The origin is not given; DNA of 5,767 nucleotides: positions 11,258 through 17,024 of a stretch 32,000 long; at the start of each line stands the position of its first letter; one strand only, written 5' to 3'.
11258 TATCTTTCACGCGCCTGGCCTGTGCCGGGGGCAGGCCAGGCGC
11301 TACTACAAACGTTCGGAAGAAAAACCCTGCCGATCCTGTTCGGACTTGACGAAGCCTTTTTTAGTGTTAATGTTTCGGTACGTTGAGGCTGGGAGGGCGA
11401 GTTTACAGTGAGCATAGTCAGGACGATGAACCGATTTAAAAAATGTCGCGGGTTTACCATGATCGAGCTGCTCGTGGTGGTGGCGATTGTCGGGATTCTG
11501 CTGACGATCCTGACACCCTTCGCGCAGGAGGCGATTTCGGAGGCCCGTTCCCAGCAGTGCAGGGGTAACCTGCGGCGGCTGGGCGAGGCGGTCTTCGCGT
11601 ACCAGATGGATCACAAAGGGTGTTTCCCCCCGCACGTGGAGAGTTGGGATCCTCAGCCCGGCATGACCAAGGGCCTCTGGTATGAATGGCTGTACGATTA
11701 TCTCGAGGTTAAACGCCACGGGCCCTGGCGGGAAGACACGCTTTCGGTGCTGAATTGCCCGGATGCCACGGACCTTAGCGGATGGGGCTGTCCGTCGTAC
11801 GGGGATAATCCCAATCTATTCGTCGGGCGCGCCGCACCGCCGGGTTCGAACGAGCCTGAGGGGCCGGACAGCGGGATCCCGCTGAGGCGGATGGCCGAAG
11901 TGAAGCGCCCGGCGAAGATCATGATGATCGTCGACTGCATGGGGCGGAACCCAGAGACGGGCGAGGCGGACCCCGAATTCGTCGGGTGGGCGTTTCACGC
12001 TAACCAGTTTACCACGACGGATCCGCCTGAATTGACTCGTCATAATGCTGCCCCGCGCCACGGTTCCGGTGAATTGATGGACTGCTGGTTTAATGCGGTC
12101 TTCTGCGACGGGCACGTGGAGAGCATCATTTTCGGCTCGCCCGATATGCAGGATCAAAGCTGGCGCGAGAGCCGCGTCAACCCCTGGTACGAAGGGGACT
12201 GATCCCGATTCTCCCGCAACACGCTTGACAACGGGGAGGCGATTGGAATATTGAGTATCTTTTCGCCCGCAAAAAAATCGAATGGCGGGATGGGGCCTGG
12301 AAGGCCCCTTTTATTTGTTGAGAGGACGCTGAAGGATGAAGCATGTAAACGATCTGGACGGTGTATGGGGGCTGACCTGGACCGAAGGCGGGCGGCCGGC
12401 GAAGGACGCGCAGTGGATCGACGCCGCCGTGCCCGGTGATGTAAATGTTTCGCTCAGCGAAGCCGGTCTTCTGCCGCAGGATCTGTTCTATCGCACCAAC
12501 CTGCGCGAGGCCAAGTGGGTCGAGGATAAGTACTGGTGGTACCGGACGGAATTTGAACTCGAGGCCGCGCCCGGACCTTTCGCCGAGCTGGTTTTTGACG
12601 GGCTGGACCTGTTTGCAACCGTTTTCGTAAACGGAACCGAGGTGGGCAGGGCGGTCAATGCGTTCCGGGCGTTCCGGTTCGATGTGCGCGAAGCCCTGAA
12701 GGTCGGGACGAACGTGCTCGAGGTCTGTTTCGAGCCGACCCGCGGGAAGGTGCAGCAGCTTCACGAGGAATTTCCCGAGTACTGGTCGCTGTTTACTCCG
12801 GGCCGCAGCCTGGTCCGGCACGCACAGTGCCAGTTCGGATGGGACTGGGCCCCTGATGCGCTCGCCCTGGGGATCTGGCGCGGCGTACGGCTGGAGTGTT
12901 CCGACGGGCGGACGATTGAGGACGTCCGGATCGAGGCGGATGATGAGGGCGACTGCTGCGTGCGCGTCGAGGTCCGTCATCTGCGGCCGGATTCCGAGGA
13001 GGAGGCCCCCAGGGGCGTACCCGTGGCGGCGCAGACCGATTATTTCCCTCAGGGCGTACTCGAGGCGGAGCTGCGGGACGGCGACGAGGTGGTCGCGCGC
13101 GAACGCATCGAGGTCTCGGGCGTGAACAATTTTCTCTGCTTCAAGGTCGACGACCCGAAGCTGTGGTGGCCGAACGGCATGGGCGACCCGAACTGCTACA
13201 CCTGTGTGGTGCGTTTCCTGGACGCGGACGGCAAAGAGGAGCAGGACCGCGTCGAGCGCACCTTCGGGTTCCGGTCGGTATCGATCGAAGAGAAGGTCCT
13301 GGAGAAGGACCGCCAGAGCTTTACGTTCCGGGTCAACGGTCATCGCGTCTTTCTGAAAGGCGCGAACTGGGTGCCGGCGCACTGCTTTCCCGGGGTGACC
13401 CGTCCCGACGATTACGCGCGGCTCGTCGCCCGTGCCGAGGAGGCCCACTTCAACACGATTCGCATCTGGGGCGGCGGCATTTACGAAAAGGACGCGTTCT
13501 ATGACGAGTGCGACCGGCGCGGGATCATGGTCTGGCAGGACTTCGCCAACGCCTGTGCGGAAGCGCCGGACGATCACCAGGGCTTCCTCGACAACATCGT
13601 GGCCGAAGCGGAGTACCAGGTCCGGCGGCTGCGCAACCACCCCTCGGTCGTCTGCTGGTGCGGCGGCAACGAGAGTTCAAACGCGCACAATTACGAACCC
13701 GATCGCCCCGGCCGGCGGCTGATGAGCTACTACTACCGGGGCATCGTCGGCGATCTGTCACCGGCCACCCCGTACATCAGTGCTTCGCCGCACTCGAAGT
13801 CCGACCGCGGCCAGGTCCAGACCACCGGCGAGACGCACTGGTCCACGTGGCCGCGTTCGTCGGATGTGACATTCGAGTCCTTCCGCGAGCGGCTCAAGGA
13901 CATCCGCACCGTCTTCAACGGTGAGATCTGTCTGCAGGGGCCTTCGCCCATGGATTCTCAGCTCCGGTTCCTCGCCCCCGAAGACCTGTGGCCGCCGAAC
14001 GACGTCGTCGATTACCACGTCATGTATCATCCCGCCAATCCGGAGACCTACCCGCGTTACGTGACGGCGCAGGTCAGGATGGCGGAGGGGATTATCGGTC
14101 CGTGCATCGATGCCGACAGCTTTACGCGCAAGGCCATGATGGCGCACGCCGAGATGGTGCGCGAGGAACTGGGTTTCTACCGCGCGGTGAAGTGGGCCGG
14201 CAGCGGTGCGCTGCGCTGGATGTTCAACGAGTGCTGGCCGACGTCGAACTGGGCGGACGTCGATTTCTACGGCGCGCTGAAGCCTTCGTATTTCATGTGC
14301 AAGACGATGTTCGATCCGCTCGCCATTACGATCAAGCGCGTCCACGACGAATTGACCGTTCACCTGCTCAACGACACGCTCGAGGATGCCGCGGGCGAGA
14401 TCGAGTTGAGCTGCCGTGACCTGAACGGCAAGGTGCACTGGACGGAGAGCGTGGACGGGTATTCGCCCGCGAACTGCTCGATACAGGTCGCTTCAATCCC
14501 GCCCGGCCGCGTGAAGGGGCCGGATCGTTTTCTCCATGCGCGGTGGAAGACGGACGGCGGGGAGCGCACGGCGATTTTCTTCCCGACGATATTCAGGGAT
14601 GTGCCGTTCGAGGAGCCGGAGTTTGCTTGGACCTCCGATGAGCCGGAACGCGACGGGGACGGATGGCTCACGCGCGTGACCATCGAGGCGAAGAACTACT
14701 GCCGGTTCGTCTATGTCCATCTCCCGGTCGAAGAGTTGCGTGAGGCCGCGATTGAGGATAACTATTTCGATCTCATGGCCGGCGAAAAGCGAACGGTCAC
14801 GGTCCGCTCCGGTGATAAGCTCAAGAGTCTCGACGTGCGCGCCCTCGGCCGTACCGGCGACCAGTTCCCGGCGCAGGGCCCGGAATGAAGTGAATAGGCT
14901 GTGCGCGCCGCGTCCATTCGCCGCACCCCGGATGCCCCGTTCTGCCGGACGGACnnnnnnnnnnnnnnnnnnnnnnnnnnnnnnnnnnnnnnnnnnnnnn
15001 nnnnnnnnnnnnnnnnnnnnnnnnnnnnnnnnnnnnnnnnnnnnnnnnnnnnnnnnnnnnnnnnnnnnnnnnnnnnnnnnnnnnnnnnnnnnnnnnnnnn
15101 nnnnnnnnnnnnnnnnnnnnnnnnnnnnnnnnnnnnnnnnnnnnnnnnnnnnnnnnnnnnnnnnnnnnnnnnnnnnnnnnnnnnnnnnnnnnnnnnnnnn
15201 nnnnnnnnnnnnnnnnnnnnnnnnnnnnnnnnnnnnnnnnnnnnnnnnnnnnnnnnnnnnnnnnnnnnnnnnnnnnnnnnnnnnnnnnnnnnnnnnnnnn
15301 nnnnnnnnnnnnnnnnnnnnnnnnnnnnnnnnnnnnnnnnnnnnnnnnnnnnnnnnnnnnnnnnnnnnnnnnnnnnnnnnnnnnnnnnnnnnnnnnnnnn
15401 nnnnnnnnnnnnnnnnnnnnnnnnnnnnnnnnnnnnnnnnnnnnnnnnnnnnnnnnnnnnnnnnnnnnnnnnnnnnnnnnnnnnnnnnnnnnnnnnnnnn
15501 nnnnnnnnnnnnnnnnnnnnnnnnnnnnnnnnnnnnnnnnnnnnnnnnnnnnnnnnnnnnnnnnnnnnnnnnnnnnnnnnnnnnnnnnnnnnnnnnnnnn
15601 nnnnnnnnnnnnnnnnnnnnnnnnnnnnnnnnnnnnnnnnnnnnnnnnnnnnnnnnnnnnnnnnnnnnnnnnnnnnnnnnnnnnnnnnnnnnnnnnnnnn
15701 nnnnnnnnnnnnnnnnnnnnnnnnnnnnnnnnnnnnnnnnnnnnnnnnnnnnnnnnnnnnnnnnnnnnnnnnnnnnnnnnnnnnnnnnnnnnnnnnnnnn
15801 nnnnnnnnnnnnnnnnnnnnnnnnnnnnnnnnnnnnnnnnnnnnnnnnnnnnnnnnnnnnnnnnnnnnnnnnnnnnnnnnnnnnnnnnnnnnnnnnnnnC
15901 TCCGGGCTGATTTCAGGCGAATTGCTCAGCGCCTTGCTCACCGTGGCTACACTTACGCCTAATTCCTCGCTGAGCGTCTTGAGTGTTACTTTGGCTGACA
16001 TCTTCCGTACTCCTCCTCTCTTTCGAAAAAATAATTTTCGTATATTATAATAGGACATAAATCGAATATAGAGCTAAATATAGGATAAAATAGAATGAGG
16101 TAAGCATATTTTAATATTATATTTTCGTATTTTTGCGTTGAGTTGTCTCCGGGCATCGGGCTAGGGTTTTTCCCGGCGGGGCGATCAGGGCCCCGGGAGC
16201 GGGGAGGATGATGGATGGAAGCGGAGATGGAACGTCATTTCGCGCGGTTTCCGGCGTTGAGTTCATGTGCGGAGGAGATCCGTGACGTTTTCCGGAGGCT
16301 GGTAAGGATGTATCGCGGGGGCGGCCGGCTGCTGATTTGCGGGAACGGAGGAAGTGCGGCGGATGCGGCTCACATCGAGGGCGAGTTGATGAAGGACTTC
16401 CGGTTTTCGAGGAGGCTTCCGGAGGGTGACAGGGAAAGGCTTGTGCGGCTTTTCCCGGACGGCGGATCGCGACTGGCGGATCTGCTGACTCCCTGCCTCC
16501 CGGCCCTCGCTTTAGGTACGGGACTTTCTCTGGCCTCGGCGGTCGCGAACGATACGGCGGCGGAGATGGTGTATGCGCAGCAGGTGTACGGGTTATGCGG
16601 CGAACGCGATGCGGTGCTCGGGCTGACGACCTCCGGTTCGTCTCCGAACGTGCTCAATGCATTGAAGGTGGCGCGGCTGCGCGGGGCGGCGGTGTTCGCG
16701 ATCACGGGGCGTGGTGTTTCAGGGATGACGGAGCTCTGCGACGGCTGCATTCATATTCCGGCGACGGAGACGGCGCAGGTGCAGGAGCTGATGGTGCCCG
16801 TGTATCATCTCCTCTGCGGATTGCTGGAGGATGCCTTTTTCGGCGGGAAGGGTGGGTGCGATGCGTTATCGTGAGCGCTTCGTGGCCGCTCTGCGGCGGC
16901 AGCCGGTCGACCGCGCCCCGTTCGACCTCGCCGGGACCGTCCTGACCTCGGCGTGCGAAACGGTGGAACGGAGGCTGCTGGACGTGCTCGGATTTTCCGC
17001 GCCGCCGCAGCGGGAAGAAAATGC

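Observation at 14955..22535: LacI-linked, translationally coupled operon SIS / URO-D / URO-D / HAD / GH130 / sulfatase: an unusual phosphorolytic beta-mannoside module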

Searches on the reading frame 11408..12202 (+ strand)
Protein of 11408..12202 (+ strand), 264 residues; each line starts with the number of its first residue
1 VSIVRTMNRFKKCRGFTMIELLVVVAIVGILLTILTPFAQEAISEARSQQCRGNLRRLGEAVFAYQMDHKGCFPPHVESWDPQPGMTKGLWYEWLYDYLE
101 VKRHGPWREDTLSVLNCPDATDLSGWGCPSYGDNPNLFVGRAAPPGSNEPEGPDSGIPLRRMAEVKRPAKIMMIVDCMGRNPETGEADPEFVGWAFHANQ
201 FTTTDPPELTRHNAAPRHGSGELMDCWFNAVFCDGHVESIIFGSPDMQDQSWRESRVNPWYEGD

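Call 9: search_protein_families(library=pfam, proteins=[window:11408-12202:+], max_evalue=0.001)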
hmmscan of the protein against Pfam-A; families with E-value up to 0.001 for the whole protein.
window:11408-12202:+ (264 aa): 2 families
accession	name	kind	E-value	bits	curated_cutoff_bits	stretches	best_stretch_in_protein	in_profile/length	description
PF07963.17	N_methyl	-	7.5e-09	35.2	21.2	1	11-35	2-26/27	Prokaryotic N-terminal methylation motif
PF07596.16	SBP_bac_10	-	2.5e-05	24.9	23.3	1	45-97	6-58/268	Protein of unknown function (DUF1559)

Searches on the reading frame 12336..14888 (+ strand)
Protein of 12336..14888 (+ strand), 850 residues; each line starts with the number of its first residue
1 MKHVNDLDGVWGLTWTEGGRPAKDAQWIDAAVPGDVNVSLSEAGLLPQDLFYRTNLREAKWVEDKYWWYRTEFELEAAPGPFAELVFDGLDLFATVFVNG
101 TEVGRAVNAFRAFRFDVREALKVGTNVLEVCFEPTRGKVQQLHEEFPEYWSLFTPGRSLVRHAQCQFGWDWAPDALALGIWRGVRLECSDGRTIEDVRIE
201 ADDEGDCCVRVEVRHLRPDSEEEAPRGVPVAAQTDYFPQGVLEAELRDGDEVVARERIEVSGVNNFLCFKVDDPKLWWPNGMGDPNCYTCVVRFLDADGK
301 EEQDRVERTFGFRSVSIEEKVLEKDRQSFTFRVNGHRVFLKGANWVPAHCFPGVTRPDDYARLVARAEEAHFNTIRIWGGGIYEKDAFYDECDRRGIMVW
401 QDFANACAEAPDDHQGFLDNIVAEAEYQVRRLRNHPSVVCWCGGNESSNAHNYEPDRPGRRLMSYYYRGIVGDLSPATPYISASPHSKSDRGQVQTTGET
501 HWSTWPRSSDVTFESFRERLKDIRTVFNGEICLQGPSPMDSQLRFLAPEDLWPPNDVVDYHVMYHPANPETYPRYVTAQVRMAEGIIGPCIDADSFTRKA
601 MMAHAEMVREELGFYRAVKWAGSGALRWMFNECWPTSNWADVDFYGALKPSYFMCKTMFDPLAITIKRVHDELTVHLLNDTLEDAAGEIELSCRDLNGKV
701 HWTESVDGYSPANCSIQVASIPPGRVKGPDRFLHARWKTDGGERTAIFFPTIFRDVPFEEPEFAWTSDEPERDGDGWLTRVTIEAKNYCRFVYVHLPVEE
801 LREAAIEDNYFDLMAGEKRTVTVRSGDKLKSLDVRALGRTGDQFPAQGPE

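Call 4: search_protein_families(library=pfam, proteins=[window:12336-14888:+], max_evalue=0.01)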
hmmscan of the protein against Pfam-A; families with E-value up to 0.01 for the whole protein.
window:12336-14888:+ (850 aa): 6 families
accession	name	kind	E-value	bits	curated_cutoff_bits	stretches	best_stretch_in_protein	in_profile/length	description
PF22666.2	Glyco_hydro_2_N2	-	3.5e-45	154.5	27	1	23-182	7-167/167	Glycosyl hydrolase 2 galactose-binding domain-like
PF00703.27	Glyco_hydro_2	-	1.1e-11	45.9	23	1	194-313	3-109/109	Glycosyl hydrolases family 2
PF17786.7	Mannosidase_ig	-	5.7e-10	40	23.4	1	672-748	2-84/91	Mannosidase Ig/CBM-like domain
PF17753.7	Ig_mannosidase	-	4.1e-08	33.2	22.6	1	777-829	15-70/81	Ig-fold domain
PF02837.24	Glyco_hydro_2_N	-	4.3e-08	33.7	28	1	5-132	2-133/169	Glycosyl hydrolases family 2, sugar binding domain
PF02836.23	Glyco_hydro_2_C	-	8.3e-08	32.2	21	1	390-453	77-142/302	Glycosyl hydrolases family 2, TIM barrel domain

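Call 5: search_protein_families(library=ncbifam, proteins=[window:12336-14888:+], max_evalue=0.01)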
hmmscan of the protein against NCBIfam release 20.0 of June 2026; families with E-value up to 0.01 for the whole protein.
window:12336-14888:+ (850 aa): 11 families
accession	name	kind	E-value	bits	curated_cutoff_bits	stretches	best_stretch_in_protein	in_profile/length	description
NF041462.1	GalA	equivalog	3.1e-21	75.2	900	2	268-452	249-410/763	beta-galactosidase GalA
NF052611.1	beta_gal_Bga2A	equivalog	6.3e-21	74.1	999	2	179-451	200-462/1007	beta-galactosidase, LacZ type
NF041463.1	GalB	equivalog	2.2e-16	58.9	900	2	269-452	309-484/869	beta-galactosidase GalB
NF049877.1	GlucurArabfur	equivalog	2e-15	55.5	1800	1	67-451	424-774/1400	beta-d-glucuronidase/beta-L-arabinofuranosidase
NF007666.0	PRK10340.1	equivalog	4.3e-15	54.7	1284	1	179-453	196-456/1030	beta-galactosidase subunit alpha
NF007074.0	PRK09525.1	subfamily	1.1e-13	49.9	1221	1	179-453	208-469/1027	beta-galactosidase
NF050095.1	BetGlucuronLacZ4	equivalog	1.6e-12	46.4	950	1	242-446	206-407/666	beta-glucuronidase LacZ4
NF049891.1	Bet1-4galacdseBT4156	equivalog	2.8e-11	42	1700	1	176-449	167-410/946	exo-beta-1,4-galactosidase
NF007538.0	PRK10150.1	equivalog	5.2e-08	31.6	544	1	3-332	11-298/607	beta-glucuronidase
NF041100.1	betagal_LacZ_Ttogales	equivalog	2.9e-06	25.3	2000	1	250-454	257-450/1090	beta-galactosidase LacZ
NF049890.1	Bet1-4galacdseBT4151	equivalog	0.00021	19.4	1500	0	284-448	296-451/952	exo-beta-1,4-galactosidase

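Call 61: search_solved_structures(query=window:12336-14888:+, max_evalue=1e-10)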
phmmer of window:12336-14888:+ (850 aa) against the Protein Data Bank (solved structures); distinct sequences matched with E-value up to 1e-10: 23.
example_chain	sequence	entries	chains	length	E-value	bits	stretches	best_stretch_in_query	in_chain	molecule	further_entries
5n6u_A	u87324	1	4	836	7.9e-109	368.1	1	20-723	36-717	Beta-mannosidase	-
6byc_A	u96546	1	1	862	4.8e-85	289.4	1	7-832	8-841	Beta-mannosidase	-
6bye_A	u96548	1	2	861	4.9e-85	289.3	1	7-832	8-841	Beta-mannosidase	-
6byi_A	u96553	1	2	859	2.3e-84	287.1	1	7-832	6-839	Beta-mannosidase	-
6byg_A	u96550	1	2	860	2.8e-84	286.8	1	7-832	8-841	Beta-mannosidase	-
2je8_A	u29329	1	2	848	9.4e-84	285.1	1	25-826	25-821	BETA-MANNOSIDASE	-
2vjx_A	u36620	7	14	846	9.5e-84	285.1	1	25-826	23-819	BETA-MANNOSIDASE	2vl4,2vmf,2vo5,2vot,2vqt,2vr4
7op6_A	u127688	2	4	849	1e-83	285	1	25-826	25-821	Beta-mannosidase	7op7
2wbk_A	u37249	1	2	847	1.8e-83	284.1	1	25-826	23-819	BETA-MANNOSIDASE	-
2vqu_A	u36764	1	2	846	6.6e-82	279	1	25-826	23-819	BETA-MANNOSIDASE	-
6ddt_A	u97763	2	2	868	3.2e-69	237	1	28-663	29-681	Beta-mannosidase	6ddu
9np9_A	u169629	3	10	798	9.6e-63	215.6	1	19-727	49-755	Glycoside hydrolase family 2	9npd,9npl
9nfe_A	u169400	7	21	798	9.8e-63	215.5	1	19-727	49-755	Glycoside hydrolase family 2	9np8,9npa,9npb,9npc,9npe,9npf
9npn_A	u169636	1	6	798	4.6e-62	213.3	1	19-727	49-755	Glycoside hydrolase family 2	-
4cvu_A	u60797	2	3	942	3.3e-50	174.1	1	32-450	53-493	BETA-MANNOSIDASE | BETA-MANNOSIDASE GH2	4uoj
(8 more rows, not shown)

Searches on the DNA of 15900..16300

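Call 89: search_rna_families(source=window, start=15900, end=16300, threshold=evalue, max_evalue=1)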
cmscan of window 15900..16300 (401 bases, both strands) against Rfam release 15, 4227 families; matches with E-value up to 1: 1.
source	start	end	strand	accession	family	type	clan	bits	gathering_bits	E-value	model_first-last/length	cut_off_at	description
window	16171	16300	+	RF00461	IRES_VEGF_A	Cis-reg; IRES;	-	20.5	160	0.013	1-158/308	3'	Vascular endothelial growth factor (VEGF) IRES A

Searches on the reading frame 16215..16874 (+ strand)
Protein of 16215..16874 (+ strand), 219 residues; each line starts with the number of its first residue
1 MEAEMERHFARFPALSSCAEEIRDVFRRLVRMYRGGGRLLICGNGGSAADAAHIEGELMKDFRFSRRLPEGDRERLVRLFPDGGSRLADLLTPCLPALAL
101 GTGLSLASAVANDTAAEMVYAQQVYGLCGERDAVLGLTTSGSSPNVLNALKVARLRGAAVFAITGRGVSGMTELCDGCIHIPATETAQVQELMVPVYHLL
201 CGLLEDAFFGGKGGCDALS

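Call 4: search_protein_families(library=pfam, proteins=[window:16215-16874:+], max_evalue=0.01)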
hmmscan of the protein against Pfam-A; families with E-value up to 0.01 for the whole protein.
window:16215-16874:+ (219 aa): 2 families
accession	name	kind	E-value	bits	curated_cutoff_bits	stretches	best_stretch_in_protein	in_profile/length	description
PF13580.11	SIS_2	-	2.8e-13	50.5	27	2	87-165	60-138/138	SIS domain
PF01380.27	SIS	-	2.1e-07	31.2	25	1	120-187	39-110/131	SIS domain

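Call 5: search_protein_families(library=ncbifam, proteins=[window:16215-16874:+], max_evalue=0.01)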
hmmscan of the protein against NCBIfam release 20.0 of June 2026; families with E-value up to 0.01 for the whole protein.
window:16215-16874:+ (219 aa): 14 families
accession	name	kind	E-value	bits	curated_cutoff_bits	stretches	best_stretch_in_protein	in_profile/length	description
NF010546.0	PRK13936.1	equivalog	1.5e-33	116.2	276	2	93-211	74-195/197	phosphoheptose isomerase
TIGR00441.1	gmhA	equivalog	4.8e-33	114.4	209.45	2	93-205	42-154/154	D-sedoheptulose 7-phosphate isomerase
NF010547.0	PRK13938.1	equivalog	3.6e-25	88.8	320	2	93-210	76-193/196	D-sedoheptulose 7-phosphate isomerase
NF001628.0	PRK00414.1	equivalog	8.4e-23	81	265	2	93-206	75-188/192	D-sedoheptulose 7-phosphate isomerase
NF008138.0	PRK10886.1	equivalog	2e-20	73.4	352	2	92-210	71-192/196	DnaA initiator-associating protein DiaA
NF003915.0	PRK05441.1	subfamily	1.3e-07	31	168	1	128-181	129-182/300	N-acetylmuramic acid 6-phosphate etherase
NF008458.0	PRK11337.1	equivalog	4.3e-07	29.2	378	1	127-187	185-245/293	MurR/RpiR family transcriptional regulator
NF040776.2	AlsR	equivalog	1.3e-06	27.5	400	1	127-187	173-233/279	transcriptional repressor AlsR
NF009222.0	PRK12570.1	subfamily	1.9e-06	27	255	1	111-179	120-187/307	N-acetylmuramic acid 6-phosphate etherase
TIGR00274.1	TIGR00274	equivalog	3.7e-06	26.2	302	1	111-180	108-176/291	N-acetylmuramic acid 6-phosphate etherase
TIGR03127.2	RuMP_HxlB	equivalog_domain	0.00013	22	160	1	129-190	71-132/178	6-phospho-3-hexuloisomerase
NF046059.1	NagB_SO3506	equivalog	0.0012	18.3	430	1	129-188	85-144/330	glucosamine-6-phosphate deaminase NagB-II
NF010701.0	PRK14101.1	equivalog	0.0013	17.1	920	1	125-190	510-574/638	bifunctional transcriptional regulator/glucokinase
NF041755.1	RuMP_HxlAB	equivalog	0.0047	15.9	500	1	132-190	290-348/391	bifunctional 3-hexulose-6-phosphate synthase/6-phospho-3-hexuloisomerase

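Call 12: search_solved_structures(query=window:16215-16874:+, max_evalue=0.001, show_alignments=2)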
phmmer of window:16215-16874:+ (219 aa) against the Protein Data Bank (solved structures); distinct sequences matched with E-value up to 0.001: 17.
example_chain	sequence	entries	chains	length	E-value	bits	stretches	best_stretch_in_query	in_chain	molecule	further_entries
2xbl_A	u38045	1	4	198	5.8e-32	114.3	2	92-210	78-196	PHOSPHOHEPTOSE ISOMERASE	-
2x3y_A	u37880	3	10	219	9.2e-32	113.7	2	93-210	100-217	PHOSPHOHEPTOSE ISOMERASE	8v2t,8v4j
1tk9_A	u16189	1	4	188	1.1e-31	113.4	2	94-208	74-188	Phosphoheptose isomerase 1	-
5lu5_A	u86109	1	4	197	1.3e-31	113.2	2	93-210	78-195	Phosphoheptose isomerase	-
5ltz_A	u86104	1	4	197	1.5e-31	112.9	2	93-210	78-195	Phosphoheptose isomerase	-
5lu7_A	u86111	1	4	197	8.4e-31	110.5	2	92-210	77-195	Phosphoheptose isomerase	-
5lu6_A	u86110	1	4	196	8.7e-31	110.4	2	93-210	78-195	Phosphoheptose isomerase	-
1x92_A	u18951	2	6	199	2.3e-24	89.5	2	92-211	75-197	PHOSPHOHEPTOSE ISOMERASE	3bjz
5i01_A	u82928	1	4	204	2.4e-21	79.6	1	95-211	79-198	Phosphoheptose isomerase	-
5by2_A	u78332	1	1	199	2.7e-21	79.4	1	92-209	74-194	Phosphoheptose isomerase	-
2yva_A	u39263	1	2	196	1.4e-19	73.8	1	92-209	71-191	DnaA initiator-associating protein diaA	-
4u6n_A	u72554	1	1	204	1.7e-19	73.6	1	92-209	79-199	DnaA initiator-associating protein DiaA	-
3trj_A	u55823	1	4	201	4.7e-19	72.1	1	92-211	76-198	Phosphoheptose isomerase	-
1x94_A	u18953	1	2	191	9.9e-19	71.1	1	93-206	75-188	putative Phosphoheptose isomerase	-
2i22_A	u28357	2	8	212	1.2e-18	70.8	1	93-206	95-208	Phosphoheptose isomerase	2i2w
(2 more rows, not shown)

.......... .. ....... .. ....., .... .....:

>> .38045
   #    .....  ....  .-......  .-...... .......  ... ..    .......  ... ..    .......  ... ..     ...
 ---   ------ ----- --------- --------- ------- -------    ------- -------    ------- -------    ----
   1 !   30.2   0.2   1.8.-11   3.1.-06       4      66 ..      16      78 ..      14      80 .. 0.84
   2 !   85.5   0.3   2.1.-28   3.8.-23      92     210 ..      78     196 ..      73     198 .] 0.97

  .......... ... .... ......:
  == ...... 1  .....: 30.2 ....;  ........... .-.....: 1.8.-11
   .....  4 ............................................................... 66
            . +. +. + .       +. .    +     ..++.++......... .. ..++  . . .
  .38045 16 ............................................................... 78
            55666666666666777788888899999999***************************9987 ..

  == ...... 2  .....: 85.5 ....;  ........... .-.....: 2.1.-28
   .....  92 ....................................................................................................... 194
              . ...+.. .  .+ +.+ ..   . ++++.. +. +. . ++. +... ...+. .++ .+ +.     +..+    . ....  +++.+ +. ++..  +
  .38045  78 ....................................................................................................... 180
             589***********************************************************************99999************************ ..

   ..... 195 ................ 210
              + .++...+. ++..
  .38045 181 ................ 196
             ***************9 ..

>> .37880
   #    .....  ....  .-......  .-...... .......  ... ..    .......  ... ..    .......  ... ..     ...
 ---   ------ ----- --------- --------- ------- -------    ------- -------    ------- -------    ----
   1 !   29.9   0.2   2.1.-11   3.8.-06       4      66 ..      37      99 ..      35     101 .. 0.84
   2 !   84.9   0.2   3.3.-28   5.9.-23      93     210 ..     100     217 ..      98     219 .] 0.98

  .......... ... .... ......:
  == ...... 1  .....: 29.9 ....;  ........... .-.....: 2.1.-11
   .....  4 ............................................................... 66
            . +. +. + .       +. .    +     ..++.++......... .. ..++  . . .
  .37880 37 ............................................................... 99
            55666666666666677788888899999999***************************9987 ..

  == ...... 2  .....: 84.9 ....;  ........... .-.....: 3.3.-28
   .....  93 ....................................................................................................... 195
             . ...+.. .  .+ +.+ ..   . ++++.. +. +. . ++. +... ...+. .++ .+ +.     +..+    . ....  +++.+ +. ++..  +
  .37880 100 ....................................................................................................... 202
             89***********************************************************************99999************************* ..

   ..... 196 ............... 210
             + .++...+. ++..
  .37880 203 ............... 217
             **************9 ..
